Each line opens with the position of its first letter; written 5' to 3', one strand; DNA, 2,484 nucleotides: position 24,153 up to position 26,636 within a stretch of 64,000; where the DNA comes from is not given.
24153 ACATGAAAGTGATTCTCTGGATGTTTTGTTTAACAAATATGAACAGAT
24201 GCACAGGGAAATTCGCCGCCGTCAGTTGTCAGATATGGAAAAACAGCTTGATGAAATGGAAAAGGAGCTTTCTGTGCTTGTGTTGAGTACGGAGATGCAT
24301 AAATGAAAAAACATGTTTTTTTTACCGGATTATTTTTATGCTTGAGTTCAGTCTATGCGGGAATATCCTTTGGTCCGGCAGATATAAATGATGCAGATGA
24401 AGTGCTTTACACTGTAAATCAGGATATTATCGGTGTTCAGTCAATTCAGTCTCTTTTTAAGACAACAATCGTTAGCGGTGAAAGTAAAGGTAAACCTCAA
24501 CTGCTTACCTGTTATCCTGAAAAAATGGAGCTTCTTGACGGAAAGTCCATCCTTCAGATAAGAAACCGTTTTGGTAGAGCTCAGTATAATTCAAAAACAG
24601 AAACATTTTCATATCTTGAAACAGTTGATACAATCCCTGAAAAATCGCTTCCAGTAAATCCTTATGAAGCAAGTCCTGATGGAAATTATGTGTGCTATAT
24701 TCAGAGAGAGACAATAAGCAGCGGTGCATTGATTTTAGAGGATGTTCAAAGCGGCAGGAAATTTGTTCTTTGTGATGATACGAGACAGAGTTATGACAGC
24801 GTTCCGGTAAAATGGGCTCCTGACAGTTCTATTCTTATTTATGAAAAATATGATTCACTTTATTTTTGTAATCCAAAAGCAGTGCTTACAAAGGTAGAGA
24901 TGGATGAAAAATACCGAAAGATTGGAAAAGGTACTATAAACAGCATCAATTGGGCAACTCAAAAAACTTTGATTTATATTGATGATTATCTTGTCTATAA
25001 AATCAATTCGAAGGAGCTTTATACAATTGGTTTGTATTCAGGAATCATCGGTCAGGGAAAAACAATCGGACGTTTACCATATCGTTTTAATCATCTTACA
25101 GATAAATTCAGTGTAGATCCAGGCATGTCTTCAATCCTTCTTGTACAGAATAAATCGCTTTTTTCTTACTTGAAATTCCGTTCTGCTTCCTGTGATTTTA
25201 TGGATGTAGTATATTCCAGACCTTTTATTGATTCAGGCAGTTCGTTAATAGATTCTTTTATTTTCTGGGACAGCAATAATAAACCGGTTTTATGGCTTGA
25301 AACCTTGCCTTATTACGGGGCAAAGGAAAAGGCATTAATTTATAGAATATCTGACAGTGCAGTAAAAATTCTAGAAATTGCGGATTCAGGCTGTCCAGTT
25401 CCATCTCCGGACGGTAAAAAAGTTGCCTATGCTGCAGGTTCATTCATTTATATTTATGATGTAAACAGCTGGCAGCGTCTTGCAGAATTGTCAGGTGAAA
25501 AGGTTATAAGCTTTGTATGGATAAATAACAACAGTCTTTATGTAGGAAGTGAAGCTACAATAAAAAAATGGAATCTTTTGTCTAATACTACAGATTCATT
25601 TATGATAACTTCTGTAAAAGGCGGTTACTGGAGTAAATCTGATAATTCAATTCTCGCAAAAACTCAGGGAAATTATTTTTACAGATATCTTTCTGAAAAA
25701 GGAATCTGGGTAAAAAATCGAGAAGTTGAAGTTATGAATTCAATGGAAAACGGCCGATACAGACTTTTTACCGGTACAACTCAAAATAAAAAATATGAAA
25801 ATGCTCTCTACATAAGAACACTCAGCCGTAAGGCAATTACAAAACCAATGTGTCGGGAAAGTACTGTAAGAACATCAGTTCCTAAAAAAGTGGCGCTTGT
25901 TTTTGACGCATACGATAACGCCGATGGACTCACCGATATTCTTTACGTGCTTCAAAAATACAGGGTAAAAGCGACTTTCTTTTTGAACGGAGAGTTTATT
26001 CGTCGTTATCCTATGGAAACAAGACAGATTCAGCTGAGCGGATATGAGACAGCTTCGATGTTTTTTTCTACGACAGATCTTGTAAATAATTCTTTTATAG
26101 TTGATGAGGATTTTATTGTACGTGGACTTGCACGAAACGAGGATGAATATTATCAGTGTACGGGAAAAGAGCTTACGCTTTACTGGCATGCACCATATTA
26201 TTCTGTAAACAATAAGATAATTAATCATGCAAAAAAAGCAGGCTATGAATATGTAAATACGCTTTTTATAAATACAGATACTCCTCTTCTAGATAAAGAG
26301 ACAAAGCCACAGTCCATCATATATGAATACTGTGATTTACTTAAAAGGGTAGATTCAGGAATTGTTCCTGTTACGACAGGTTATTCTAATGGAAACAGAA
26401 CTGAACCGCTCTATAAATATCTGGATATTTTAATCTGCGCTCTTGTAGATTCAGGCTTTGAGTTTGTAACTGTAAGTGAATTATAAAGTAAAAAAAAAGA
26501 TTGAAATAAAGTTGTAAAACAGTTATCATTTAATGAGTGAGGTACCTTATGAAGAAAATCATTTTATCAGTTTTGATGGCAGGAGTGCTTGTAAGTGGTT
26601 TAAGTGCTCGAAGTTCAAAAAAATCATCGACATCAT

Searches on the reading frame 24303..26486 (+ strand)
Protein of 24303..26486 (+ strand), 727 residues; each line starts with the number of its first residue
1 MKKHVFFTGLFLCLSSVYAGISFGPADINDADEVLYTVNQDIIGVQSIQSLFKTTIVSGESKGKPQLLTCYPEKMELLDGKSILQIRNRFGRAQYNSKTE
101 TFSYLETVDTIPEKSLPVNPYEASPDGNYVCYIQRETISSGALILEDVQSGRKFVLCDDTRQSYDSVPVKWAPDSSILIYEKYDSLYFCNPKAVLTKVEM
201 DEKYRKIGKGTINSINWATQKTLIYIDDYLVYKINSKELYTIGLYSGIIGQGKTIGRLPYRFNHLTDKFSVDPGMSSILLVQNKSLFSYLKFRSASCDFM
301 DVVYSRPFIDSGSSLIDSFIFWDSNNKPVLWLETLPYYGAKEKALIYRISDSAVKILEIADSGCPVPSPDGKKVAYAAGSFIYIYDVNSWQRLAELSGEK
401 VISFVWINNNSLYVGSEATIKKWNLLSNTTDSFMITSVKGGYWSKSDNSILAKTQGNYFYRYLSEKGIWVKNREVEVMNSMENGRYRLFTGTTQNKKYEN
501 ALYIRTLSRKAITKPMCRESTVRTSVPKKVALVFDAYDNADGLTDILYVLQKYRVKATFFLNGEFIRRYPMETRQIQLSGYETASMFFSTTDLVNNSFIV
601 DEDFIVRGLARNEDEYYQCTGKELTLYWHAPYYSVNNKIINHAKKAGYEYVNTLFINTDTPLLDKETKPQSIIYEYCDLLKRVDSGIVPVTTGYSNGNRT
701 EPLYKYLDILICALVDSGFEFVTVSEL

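Call 50: search_protein_families(library=pfam, proteins=[window:24303-26486:+], max_evalue=0.00001)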
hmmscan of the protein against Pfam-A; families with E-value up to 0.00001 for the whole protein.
window:24303-26486:+ (727 aa): 1 family
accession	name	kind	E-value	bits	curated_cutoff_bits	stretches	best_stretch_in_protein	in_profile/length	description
PF01522.26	Polysacc_deac_1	-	1.1e-16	61.4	23.1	1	527-651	6-124/124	Polysaccharide deacetylase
